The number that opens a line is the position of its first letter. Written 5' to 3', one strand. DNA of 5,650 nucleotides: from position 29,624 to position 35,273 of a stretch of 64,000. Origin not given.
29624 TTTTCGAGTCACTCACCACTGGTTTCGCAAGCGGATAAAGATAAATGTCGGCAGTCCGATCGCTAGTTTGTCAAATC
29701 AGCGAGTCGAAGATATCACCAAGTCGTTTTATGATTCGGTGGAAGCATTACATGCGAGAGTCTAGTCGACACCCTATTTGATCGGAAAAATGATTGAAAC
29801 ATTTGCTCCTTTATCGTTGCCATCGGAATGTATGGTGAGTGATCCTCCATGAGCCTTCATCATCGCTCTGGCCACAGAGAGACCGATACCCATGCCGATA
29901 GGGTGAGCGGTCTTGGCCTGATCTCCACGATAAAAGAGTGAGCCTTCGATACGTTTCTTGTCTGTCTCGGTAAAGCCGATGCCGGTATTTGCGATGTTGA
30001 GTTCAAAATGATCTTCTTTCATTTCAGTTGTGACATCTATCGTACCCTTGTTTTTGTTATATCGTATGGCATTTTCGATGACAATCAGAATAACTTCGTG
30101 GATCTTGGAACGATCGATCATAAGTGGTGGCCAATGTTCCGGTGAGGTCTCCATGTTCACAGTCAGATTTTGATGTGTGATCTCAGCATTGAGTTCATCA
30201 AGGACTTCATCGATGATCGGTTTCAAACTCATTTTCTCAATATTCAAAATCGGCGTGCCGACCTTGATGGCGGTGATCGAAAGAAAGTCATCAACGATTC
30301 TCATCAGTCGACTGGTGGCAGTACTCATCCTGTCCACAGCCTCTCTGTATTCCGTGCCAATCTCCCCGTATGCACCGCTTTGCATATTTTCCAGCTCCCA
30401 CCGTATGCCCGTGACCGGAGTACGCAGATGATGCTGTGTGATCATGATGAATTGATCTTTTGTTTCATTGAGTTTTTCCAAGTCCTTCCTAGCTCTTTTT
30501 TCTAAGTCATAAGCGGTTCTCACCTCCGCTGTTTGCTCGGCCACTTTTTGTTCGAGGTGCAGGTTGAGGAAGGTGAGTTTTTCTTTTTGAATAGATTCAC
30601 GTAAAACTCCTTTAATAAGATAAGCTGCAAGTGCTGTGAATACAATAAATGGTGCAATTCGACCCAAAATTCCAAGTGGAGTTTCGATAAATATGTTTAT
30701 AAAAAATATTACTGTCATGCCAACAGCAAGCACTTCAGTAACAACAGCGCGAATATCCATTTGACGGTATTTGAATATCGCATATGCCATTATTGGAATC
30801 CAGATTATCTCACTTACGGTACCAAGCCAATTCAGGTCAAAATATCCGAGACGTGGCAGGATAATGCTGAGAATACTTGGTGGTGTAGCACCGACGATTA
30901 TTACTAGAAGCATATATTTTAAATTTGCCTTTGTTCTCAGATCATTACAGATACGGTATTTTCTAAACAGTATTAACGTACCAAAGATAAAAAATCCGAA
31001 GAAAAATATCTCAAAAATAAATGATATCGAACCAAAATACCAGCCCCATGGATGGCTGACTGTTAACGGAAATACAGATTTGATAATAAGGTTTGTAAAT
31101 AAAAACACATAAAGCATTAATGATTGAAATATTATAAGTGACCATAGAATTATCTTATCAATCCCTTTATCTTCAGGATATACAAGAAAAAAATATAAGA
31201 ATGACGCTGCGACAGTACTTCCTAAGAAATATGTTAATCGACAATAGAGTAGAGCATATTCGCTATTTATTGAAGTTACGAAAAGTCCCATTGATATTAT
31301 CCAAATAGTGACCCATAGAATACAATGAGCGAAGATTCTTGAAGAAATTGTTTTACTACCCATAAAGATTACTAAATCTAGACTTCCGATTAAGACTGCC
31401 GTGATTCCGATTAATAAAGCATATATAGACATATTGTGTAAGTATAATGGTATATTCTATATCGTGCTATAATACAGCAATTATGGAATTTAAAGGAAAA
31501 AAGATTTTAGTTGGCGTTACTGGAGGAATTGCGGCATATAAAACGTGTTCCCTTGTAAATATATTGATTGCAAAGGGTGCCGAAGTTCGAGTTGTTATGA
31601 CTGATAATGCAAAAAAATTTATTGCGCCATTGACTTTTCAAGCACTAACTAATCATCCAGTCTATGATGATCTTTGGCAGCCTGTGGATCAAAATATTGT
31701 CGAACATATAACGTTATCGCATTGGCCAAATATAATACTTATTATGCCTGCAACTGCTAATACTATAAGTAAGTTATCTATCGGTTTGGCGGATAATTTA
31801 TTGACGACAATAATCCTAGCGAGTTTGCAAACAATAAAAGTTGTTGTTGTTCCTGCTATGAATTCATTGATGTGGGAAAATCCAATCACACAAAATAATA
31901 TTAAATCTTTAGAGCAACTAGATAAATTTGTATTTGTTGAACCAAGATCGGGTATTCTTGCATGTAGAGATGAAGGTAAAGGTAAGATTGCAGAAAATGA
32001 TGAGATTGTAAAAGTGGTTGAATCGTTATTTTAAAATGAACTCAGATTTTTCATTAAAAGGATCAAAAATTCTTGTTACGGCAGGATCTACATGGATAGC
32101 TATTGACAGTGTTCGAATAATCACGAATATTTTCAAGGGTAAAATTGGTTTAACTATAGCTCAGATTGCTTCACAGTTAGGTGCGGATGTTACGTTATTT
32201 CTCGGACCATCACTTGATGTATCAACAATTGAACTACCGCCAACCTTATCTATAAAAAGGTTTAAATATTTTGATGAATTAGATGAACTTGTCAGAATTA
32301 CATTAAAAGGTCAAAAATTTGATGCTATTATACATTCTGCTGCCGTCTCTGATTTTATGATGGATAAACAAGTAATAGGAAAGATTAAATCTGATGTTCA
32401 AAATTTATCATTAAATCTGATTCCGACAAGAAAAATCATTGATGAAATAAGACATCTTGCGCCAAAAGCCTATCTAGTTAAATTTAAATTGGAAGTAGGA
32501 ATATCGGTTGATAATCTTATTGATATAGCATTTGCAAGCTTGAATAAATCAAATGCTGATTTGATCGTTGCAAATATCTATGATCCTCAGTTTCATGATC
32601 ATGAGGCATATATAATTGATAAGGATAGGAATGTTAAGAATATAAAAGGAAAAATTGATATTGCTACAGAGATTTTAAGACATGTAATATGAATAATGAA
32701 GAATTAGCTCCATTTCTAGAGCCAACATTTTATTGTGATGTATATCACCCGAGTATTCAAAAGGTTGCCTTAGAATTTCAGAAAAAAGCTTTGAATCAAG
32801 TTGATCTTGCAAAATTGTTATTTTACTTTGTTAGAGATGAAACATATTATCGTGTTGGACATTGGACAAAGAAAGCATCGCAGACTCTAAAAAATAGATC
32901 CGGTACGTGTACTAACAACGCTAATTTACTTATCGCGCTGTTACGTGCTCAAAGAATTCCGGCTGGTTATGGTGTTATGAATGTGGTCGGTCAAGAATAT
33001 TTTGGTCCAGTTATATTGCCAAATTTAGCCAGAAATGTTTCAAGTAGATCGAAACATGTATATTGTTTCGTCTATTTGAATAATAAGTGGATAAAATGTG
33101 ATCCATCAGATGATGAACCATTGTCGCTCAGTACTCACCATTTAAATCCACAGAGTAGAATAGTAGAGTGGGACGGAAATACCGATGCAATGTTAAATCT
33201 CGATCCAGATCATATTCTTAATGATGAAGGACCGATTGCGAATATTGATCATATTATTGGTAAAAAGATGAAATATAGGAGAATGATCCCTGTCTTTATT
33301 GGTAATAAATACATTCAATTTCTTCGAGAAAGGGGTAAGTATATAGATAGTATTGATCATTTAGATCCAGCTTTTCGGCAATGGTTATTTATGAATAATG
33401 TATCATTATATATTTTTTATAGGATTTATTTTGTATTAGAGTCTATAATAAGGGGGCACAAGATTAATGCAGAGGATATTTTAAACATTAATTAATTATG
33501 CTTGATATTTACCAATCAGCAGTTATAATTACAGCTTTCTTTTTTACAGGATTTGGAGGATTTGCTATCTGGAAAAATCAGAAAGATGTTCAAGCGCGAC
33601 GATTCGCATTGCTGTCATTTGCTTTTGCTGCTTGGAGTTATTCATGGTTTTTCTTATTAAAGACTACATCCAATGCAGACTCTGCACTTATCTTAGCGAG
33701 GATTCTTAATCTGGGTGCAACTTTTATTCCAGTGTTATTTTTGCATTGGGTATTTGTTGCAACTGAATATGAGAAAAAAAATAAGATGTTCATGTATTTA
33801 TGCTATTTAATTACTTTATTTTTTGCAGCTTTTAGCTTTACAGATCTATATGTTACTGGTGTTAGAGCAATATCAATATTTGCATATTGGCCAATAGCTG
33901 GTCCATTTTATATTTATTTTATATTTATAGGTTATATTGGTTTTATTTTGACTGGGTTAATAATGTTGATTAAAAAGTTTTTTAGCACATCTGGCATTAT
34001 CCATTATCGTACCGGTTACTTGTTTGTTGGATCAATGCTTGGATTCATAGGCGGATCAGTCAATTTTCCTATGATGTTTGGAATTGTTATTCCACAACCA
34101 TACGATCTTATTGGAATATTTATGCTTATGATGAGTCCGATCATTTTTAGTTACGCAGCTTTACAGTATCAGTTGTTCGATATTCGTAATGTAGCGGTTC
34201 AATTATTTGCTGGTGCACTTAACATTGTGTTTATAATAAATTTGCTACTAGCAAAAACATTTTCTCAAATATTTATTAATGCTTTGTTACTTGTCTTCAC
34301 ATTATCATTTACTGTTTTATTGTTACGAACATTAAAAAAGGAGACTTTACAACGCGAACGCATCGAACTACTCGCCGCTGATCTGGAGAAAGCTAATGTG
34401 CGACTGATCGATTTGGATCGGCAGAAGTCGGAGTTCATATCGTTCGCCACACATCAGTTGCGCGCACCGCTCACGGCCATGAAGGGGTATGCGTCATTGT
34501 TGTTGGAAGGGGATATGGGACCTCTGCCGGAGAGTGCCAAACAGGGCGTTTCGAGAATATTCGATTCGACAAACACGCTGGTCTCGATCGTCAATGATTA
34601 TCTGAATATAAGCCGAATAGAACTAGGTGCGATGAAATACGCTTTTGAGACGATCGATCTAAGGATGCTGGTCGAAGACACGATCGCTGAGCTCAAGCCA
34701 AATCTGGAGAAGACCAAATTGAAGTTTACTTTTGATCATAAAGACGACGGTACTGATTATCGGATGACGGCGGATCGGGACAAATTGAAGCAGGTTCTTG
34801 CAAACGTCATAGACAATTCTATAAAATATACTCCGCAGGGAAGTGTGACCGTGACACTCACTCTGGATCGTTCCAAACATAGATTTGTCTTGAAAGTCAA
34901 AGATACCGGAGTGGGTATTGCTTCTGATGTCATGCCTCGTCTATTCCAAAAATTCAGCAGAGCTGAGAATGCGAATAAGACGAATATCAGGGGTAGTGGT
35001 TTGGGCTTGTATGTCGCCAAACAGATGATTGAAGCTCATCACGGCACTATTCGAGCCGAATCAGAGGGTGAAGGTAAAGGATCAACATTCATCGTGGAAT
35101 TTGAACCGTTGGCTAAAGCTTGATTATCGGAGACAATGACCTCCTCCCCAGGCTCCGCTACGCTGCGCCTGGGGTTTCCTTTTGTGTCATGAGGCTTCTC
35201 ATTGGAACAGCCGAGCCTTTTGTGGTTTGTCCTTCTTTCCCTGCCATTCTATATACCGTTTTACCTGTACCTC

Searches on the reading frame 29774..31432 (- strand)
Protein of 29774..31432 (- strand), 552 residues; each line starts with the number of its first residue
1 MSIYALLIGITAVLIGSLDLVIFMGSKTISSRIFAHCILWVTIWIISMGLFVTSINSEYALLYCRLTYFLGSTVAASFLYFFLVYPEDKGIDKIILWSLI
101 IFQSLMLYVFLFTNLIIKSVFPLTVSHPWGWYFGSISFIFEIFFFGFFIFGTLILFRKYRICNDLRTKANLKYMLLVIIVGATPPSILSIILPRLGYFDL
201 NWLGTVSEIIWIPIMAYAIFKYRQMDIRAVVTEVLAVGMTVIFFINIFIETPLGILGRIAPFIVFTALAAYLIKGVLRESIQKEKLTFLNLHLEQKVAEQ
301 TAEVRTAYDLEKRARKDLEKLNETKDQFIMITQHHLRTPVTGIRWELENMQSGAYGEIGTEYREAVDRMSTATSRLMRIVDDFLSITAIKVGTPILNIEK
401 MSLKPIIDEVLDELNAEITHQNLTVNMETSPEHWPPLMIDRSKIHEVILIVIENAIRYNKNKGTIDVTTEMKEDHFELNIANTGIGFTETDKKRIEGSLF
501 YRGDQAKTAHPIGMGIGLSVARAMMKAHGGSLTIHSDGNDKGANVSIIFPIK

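Call 75: search_protein_families(library=pfam, proteins=[window:29774-31432:-], max_evalue=0.001)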
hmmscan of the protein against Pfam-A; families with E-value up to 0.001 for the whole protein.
window:29774-31432:- (552 aa): 3 families
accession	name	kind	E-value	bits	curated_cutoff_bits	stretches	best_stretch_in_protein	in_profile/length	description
PF02518.31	HATPase_c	-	6.9e-17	62.3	26.4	1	440-551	2-109/111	Histidine kinase-, DNA gyrase B-, and HSP90-like ATPase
PF00512.31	HisKA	-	2.9e-09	37.3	26.9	1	325-387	2-61/66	His Kinase A (phospho-acceptor) domain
PF16927.11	HisKA_7TM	-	3.7e-06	27.4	28.6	1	10-227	4-222/224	N-terminal 7TM region of histidine kinase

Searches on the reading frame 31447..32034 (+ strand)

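Call 75: search_protein_families(library=pfam, proteins=[window:31447-32034:+], max_evalue=0.001)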
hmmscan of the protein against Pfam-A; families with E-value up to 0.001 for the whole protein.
window:31447-32034:+ (195 aa): 1 family
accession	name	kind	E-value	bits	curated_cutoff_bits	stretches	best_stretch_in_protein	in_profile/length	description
PF02441.25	Flavoprotein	-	2.3e-35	122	22.7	1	18-192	1-159/162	Flavoprotein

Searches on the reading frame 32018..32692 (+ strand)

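Call 75: search_protein_families(library=pfam, proteins=[window:32018-32692:+], max_evalue=0.001)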
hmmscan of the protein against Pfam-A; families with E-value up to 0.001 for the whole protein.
window:32018-32692:+ (224 aa): 1 family
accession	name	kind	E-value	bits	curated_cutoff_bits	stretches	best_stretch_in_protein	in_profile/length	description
PF04127.22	DFP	-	6e-35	121.2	22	1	13-191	1-172/186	DNA/pantothenate metabolism flavoprotein C-terminal domain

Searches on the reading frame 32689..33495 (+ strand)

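Call 75: search_protein_families(library=pfam, proteins=[window:32689-33495:+], max_evalue=0.001)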
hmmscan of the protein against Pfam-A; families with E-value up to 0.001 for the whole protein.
window:32689-33495:+ (268 aa): 1 family
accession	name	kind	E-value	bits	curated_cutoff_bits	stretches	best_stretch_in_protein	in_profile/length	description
PF01841.26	Transglut_core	-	1.8e-14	54.4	23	1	26-139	3-108/108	Transglutaminase-like superfamily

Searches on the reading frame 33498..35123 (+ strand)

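Call 75: search_protein_families(library=pfam, proteins=[window:33498-35123:+], max_evalue=0.001)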
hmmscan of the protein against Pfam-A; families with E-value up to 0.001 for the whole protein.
window:33498-35123:+ (541 aa): 4 families
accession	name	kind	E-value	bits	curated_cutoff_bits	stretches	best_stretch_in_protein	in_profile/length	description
PF02518.31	HATPase_c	-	7.9e-28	97.6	26.4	1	426-536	2-108/111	Histidine kinase-, DNA gyrase B-, and HSP90-like ATPase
PF00512.31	HisKA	-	1.9e-15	57.1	26.9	1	309-376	1-65/66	His Kinase A (phospho-acceptor) domain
PF16927.11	HisKA_7TM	-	1.8e-14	54.6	28.6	1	10-229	3-222/224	N-terminal 7TM region of histidine kinase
PF13589.12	HATPase_c_3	-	0.00043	20.8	25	1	430-514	3-87/137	Histidine kinase-, DNA gyrase B-, and HSP90-like ATPase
